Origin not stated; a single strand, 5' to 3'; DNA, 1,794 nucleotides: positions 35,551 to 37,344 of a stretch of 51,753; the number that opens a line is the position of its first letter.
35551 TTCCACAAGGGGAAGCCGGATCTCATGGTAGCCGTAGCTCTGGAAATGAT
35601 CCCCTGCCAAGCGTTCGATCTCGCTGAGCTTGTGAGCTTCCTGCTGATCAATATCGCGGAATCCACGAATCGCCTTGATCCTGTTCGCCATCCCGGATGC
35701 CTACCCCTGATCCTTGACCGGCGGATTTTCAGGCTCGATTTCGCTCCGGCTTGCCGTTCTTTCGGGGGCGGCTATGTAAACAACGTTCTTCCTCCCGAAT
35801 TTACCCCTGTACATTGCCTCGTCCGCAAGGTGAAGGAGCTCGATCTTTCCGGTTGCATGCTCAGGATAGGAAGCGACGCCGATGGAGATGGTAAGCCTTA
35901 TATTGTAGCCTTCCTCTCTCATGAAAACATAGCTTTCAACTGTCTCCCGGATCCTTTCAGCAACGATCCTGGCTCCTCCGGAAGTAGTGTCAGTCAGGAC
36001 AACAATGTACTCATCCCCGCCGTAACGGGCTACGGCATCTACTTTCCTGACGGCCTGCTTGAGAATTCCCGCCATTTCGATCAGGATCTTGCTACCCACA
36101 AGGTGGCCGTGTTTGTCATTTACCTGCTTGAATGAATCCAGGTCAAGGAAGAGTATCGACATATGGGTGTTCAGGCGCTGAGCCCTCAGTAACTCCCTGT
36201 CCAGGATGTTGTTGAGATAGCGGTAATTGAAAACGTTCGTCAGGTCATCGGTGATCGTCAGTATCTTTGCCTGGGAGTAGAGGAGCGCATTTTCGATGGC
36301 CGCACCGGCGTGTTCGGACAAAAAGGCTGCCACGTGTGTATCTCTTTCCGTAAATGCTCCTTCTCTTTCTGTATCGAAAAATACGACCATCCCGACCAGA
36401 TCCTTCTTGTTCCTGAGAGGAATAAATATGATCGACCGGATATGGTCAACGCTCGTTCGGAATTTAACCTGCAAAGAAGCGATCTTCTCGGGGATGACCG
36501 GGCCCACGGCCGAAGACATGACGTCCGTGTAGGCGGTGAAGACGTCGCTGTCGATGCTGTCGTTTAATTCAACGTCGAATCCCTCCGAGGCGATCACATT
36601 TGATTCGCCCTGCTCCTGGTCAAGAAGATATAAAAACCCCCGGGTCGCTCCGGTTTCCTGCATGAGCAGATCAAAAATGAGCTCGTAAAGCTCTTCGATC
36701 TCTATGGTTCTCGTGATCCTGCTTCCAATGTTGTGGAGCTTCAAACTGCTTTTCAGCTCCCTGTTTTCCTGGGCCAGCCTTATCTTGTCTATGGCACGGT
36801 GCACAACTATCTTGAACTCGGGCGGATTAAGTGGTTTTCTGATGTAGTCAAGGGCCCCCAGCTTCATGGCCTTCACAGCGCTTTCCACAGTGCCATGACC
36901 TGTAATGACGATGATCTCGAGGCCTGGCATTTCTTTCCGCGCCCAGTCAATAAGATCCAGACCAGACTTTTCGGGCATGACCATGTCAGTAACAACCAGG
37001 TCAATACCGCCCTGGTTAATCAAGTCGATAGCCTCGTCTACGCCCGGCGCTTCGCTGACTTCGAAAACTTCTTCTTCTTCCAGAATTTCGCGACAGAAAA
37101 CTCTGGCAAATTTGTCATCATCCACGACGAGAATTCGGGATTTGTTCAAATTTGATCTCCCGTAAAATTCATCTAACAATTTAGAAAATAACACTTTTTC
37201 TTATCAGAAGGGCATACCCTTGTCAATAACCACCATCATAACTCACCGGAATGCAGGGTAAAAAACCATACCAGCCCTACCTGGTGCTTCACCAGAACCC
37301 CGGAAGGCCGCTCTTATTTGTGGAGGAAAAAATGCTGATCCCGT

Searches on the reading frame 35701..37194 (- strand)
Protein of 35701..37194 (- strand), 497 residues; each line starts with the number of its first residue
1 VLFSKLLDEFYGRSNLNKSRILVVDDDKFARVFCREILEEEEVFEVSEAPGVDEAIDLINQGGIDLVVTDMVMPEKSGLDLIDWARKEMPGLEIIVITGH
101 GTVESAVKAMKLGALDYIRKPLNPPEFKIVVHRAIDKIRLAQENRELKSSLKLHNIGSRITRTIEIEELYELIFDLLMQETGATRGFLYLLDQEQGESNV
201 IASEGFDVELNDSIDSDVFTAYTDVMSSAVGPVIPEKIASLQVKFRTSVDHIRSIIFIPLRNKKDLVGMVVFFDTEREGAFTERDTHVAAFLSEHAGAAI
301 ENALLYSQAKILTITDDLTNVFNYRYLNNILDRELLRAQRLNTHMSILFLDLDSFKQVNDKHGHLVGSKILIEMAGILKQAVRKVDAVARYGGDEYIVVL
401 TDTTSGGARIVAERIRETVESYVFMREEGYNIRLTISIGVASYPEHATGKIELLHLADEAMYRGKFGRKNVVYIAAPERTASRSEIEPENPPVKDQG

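Call 3: search_protein_families(library=pfam, proteins=[window:35701-37194:-], max_evalue=1)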
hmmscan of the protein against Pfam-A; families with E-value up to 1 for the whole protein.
window:35701-37194:- (497 aa): 5 families
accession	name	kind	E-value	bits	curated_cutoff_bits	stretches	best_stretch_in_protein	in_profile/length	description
PF00990.26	GGDEF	-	2.2e-40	138.5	23.8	1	314-469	2-159/161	Diguanylate cyclase, GGDEF domain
PF00072.30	Response_reg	-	4.9e-26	91.5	30.2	1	21-128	1-107/111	Response regulator receiver domain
PF13185.12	GAF_2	-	1.8e-11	44.9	28.6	1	165-301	3-136/136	GAF domain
PF13492.12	GAF_3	-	4.7e-09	37.2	27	1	165-302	1-129/129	GAF domain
PF01590.32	GAF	-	2e-06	28.8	22.4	1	166-300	2-133/133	GAF domain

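Call 4: search_protein_families(library=ncbifam, proteins=[window:35701-37194:-], max_evalue=1)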
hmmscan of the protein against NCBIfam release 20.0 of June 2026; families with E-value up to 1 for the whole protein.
window:35701-37194:- (497 aa): 116 families (the best 25 are shown)
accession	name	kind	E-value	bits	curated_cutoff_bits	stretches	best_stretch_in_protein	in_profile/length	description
NF007135.0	PRK09581.1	equivalog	4.3e-55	187.3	474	2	312-474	291-454/457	PleD family two-component system response regulator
TIGR00254.1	GGDEF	domain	1.5e-47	161.4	37.4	1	312-474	4-166/168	diguanylate cyclase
NF041606.1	dguan_cyc_DgcA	equivalog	6.3e-46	156.9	370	1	204-475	70-339/340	diguanylate cyclase DgcA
NF047654.1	DiguCycDgcRLepto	equivalog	3.2e-44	151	500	2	307-471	127-293/295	diguanylate cyclase DgcR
NF007423.1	PRK09966.1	equivalog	3.8e-39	134.7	325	1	300-465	230-390/390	diguanylate cyclase DgcN/YfiN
NF038266.1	diguan_SiaD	equivalog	1.8e-36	125.8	290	1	310-466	91-246/252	biofilm regulation diguanylate cyclase SiaD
NF007380.0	PRK09894.1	equivalog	5.3e-36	124.5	256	1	309-475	125-288/296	diguanylate cyclase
NF051473.1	DigCycDgcsShew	equivalog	1.5e-35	123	400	1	292-470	114-286/291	diguanylate cyclase DgcS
NF007298.0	PRK09776.1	equivalog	2.6e-28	98.5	1135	1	315-484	686-854/1111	diguanylate cyclase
NF007474.0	PRK10060.1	equivalog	1.4e-26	93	782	1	309-478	233-398/663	cyclic di-GMP phosphodiesterase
NF011955.1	PRK15426.1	equivalog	1.3e-25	89.7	408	1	315-472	400-559/564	cellulose biosynthesis regulator diguanylate cyclase DgcQ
NF007599.0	PRK10245.1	equivalog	4.4e-25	87.9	402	1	307-475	204-370/371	diguanylate cyclase AdrA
NF051870.1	NAssimRespRegNtrX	equivalog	6.3e-25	88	600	1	20-152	3-136/452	nitrogen assimilation response regulator NtrX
NF040885.1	diguan_DgcJ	equivalog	1.5e-22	80.1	500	1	313-469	341-490/493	diguanylate cyclase DgcJ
NF045675.1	PhdiestaseDibA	equivalog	5.5e-22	77.9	980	1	310-469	200-359/623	phosphodiesterase DibA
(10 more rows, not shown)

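Call 29: search_solved_structures(query=window:35701-37194:-, max_evalue=1e-10, show_alignments=2)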
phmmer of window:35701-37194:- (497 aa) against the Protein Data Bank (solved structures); distinct sequences matched with E-value up to 1e-10: 84 (the best 60 are shown).
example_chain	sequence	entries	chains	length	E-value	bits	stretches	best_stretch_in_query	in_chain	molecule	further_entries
6d9m_A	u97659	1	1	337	9.2e-53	183.1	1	315-477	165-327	Fusion protein of Endolysin,Response receiver sensor diguanylate cyclase, GAF domain-conta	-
6zxm_A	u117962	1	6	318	1.7e-33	119.6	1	300-471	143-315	Putative GGDEF/response regulator receiver domain protein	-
2wb4_A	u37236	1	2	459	2.8e-33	118.9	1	311-473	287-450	DIGUANYLATE CYCLASE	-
1w25_A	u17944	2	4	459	3.7e-33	118.5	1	311-473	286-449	STALKED-CELL DIFFERENTIATION CONTROLLING PROTEIN | RESPONSE REGULATOR PLED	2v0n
9g85_A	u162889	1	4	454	3.8e-33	118.5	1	311-472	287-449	Response regulator PleD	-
9g86_A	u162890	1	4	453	4.4e-33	118.2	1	311-472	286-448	Response regulator PleD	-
3bre_A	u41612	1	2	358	6e-32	114.5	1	312-473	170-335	Probable two-component response regulator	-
6zxc_A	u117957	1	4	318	1.4e-31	113.3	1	300-471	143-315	Putative GGDEF/response regulator receiver domain protein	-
6zxb_A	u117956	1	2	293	3.4e-31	112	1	299-471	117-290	Putative GGDEF/response regulator receiver domain protein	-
5euh_A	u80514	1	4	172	6.7e-31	111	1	314-478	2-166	Putative GGDEF domain membrane protein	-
3ign_A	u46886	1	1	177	1.7e-29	106.4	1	310-475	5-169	Diguanylate cyclase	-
3i5c_A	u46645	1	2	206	6.9e-29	104.4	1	307-473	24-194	Fusion of General control protein GCN4 and WSPR response regulator protein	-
4zve_A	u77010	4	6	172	1.4e-28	103.4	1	316-472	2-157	Diguanylate cyclase DosC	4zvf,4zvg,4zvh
3i5b_A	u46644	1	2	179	3.3e-28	102.1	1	314-473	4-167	WspR response regulator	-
9t28_A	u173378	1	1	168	4.3e-28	101.8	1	315-472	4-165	diguanylate cyclase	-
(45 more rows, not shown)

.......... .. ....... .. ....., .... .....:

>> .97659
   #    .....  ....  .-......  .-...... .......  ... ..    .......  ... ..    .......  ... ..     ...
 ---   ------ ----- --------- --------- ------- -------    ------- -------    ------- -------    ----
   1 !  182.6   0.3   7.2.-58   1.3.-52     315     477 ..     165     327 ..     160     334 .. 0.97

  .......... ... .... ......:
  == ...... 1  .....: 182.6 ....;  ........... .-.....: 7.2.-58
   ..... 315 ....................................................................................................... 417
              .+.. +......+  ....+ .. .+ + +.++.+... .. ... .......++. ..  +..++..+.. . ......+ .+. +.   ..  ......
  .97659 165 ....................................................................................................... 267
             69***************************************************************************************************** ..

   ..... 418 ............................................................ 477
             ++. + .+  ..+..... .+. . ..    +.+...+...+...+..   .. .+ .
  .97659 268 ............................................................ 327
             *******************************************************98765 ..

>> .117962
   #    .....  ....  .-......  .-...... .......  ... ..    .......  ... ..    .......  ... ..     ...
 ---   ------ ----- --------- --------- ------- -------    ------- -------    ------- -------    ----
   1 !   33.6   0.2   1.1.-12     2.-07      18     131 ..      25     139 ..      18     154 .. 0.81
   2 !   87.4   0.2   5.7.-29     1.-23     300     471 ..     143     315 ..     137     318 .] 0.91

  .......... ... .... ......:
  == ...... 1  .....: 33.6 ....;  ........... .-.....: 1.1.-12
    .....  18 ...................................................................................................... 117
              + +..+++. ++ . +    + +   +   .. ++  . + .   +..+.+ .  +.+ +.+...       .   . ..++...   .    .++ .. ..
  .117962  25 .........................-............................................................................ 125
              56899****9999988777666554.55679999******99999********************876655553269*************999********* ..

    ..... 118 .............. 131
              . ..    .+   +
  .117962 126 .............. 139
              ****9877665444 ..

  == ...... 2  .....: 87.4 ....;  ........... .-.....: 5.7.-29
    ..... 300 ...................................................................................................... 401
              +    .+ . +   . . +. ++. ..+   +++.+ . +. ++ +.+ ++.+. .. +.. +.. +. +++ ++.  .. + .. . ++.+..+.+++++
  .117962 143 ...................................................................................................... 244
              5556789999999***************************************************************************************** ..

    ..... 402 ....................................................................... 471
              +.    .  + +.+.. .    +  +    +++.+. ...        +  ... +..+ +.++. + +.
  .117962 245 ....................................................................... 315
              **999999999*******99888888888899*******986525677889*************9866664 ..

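Call 48: find_homologous_proteins(query=window:35701-37194:-, max_evalue=1e-20)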
Query window:35701-37194:- (497 aa): 3068 proteins with E <= 1e-20 among 8000 candidates; the best 120 are listed.
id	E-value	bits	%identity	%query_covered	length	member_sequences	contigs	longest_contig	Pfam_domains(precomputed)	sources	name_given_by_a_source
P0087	0.0e+0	1049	100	97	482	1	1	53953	PF13185.13,PF01590.33,PF13492.13,PF00990.27,PF00072.31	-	-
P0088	5.9e-279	944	90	97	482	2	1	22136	PF13185.13,PF01590.33,PF13492.13,PF00990.27,PF00072.31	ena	-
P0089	1.4e-256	870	81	97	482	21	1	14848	PF13185.13,PF01590.33,PF13492.13,PF00990.27,PF00072.31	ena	-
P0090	4.2e-254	862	80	97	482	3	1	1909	PF13185.13,PF01590.33,PF13492.13,PF00990.27,PF00072.31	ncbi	-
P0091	7.2e-228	775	71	97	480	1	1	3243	PF13185.13,PF01590.33,PF13492.13,PF00990.27,PF00072.31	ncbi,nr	ncbi:diguanylate cyclase [bacterium]|nr:MAG: diguanylate cyclase [bacterium]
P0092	1.9e-224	764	71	96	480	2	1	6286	PF13185.13,PF01590.33,PF13492.13,PF00990.27,PF00072.31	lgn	-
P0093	4.0e-224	763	71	97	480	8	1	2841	PF13185.13,PF01590.33,PF13492.13,PF00990.27,PF00072.31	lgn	-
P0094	5.2e-223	759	70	97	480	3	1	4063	PF13185.13,PF01590.33,PF13492.13,PF00990.27,PF00072.31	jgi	-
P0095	5.8e-218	743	71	93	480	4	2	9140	PF13185.13,PF13492.13,PF00990.27,PF00072.31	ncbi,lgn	-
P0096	2.2e-217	741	71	93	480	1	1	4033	PF13185.13,PF00990.27,PF00072.31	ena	-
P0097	1.8e-215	734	69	95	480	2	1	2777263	PF13185.13,PF01590.33,PF00990.27,PF00072.31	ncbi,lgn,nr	ncbi:MAG: diguanylate cyclase [bacterium]|nr:MAG: diguanylate cyclase [bacterium]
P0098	9.7e-215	732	68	96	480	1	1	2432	PF13185.13,PF13492.13,PF00990.27,PF00072.31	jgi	jgi:diguanylate cyclase (GGDEF)-like protein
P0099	1.7e-214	731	69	95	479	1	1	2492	PF13185.13,PF13492.13,PF00990.27,PF00072.31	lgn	-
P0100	3.2e-214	730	69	96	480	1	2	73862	PF13185.13,PF01590.33,PF13492.13,PF00990.27,PF00072.31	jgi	jgi:diguanylate cyclase (GGDEF)-like protein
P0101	3.2e-213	727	68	95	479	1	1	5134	PF13185.13,PF13492.13,PF00990.27,PF00072.31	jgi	jgi:diguanylate cyclase (GGDEF)-like protein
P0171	7.4e-99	350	39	93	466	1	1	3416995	PF00990.27,PF00072.31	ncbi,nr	ncbi:MAG: diguanylate cyclase [Deltaproteobacteria bacterium]|nr:MAG: diguanylate cyclase [Deltaprot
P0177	1.1e-98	349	39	93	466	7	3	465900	PF00990.27,PF00072.31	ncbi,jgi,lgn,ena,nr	ncbi:MAG: hypothetical protein A2X93_05740 [Deltaproteobacteria bacterium GWC2_56_8]|nr:MAG: hypothe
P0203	5.1e-97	344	40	92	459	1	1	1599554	PF00990.27,PF00072.31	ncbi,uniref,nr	ncbi:GGDEF domain-containing response regulator [Geomonas ferrireducens]|uniref:GGDEF domain-contain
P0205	5.6e-97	344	40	93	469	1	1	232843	PF13185.13,PF13492.13,PF00990.27,PF00072.31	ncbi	-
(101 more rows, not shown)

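Call 51: find_encoding_contigs(protein=P0203, flank=8000, max_places=1)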
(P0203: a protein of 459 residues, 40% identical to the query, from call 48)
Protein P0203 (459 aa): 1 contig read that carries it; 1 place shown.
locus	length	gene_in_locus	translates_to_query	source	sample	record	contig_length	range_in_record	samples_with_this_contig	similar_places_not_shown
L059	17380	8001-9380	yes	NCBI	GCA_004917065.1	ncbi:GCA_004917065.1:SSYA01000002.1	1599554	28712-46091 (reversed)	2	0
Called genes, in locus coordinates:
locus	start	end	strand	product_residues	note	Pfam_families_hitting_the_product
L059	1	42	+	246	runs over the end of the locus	PF00106:adh_short, PF08659:KR, PF23441:SDR (weak), PF13561:adh_short_C2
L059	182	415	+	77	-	PF23297:ACP_SdgA_C (weak), PF14573:PP-binding_2 (weak), PF00550:PP-binding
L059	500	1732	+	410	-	PF00109:ketoacyl-synt, PF02801:Ketoacyl-synt_C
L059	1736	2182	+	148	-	PF02502:LacAB_rpiB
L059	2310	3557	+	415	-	PF00464:SHMT, PF00155:Aminotran_1_2, PF01212:Beta_elim_lyase (weak)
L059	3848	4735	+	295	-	PF04055:Radical_SAM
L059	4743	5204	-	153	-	-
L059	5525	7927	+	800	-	PF13567:DUF4131, PF03772:Competence, PF00753:Lactamase_B, PF12706:Lactamase_B_2 (weak)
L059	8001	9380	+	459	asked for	PF00072:Response_reg, PF00990:GGDEF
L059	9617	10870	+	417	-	PF13393:tRNA-synt_His, PF00587:tRNA-synt_2b, PF03129:HGTP_anticodon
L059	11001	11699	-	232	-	PF02678:Pirin, PF07883:Cupin_2 (faint), PF17954:Pirin_C_2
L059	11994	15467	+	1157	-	PF02811:PHP, PF07733:DNA_pol3_alpha, PF17657:DNA_pol3_finger, PF14579:HHH_6, PF01336:tRNA_anti-codon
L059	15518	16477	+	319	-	PF03255:ACCA, PF01039:Carboxyl_trans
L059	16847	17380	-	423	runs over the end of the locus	PF04286:DUF445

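Call 59: find_encoding_contigs(protein=P0171, flank=7000, max_places=1)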
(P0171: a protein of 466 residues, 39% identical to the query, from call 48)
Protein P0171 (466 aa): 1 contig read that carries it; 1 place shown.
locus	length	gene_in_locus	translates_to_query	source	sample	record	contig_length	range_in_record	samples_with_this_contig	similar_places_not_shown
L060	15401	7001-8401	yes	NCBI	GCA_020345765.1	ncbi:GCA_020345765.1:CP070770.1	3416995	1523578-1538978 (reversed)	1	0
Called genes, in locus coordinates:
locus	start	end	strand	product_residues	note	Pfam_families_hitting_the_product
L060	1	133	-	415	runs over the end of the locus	PF02771:Acyl-CoA_dh_N (weak), PF02770:Acyl-CoA_dh_M, PF00441:Acyl-CoA_dh_1, PF08028:Acyl-CoA_dh_2 (weak)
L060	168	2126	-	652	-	PF16177:ACAS_N, PF00501:AMP-binding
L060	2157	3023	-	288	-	PF05853:BKACE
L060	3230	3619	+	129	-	PF00072:Response_reg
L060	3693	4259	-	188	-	PF02036:SCP2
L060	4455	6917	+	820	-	PF13567:DUF4131, PF03772:Competence, PF00753:Lactamase_B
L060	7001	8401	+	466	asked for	PF00072:Response_reg, PF00990:GGDEF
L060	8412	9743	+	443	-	PF16697:Yop-YscD_cpl, PF00498:FHA, PF00158:Sigma54_activat, PF14532:Sigma54_activ_2, PF07724:AAA_2, PF07728:AAA_5, PF25601:AAA_lid_14, PF02954:HTH_8, +1 more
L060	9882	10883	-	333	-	-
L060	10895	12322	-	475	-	PF03631:Virul_fac_BrkB, PF02082:Rrf2 (weak)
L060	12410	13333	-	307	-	-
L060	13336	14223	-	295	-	PF02470:MlaD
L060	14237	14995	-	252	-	PF00005:ABC_tran, PF13304:AAA_21 (faint)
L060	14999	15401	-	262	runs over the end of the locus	PF02405:MlaE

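Call 60: find_encoding_contigs(protein=P0205, flank=7000, max_places=1)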
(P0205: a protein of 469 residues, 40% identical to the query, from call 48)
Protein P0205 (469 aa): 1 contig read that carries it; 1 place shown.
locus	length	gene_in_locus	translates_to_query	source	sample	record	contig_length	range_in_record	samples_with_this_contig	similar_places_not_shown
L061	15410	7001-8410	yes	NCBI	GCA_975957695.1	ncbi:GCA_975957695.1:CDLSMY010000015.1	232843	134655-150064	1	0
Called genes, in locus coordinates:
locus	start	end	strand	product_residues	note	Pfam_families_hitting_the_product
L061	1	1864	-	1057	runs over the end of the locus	PF00672:HAMP, PF08447:PAS_3, PF00989:PAS, PF08447:PAS_3, PF08448:PAS_4, PF13426:PAS_9, PF00990:GGDEF, PF00563:EAL, +2 more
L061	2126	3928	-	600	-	PF00009:GTP_EFTU, PF01926:MMR_HSR1 (faint), PF22042:EF-G_D2, PF03144:GTP_EFTU_D2, PF00679:EFG_C, PF21018:BipA_C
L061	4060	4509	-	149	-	-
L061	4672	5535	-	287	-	PF13482:RNase_H_2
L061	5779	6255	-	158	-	PF00578:AhpC-TSA, PF08534:Redoxin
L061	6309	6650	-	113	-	PF02311:AraC_binding (weak), PF07883:Cupin_2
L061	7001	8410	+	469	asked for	PF00072:Response_reg, PF13492:GAF_3 (faint), PF13185:GAF_2 (weak), PF00990:GGDEF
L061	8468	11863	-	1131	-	PF05977:MFS_3 (weak), PF07690:MFS_1, PF01553:Acyltransferase, PF00501:AMP-binding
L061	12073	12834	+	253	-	PF02810:SEC-C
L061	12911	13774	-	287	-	-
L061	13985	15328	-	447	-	PF00989:PAS, PF08448:PAS_4, PF13426:PAS_9 (weak), PF00989:PAS (weak), PF13188:PAS_8 (weak)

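Call 61: find_encoding_contigs(protein=P0177, flank=7000, max_places=1)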
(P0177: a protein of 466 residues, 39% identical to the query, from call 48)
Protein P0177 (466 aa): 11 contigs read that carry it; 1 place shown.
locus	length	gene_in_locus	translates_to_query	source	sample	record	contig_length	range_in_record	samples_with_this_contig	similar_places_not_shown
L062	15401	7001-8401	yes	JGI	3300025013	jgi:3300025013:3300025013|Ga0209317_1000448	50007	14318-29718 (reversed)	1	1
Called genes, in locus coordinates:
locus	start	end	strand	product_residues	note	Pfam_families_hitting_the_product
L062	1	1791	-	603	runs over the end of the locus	PF00009:GTP_EFTU, PF01926:MMR_HSR1 (faint), PF22042:EF-G_D2, PF03144:GTP_EFTU_D2, PF00679:EFG_C, PF21018:BipA_C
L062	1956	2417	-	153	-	-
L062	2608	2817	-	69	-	PF11127:YgaP-like_TM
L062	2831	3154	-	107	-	PF12840:HTH_20, PF01022:HTH_5, PF12802:MarR_2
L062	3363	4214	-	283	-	PF13482:RNase_H_2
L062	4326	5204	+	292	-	PF01112:Asparaginase_2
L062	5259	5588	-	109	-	PF05899:Cupin_3 (faint), PF02311:AraC_binding, PF07883:Cupin_2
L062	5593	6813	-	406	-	-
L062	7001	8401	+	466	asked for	PF00072:Response_reg, PF00990:GGDEF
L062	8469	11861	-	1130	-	PF05977:MFS_3 (weak), PF07690:MFS_1, PF01553:Acyltransferase, PF00501:AMP-binding, PF13193:AMP-binding_C (faint)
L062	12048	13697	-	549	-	PF01268:FTHFS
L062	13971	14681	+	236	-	PF02810:SEC-C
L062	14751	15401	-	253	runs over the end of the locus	-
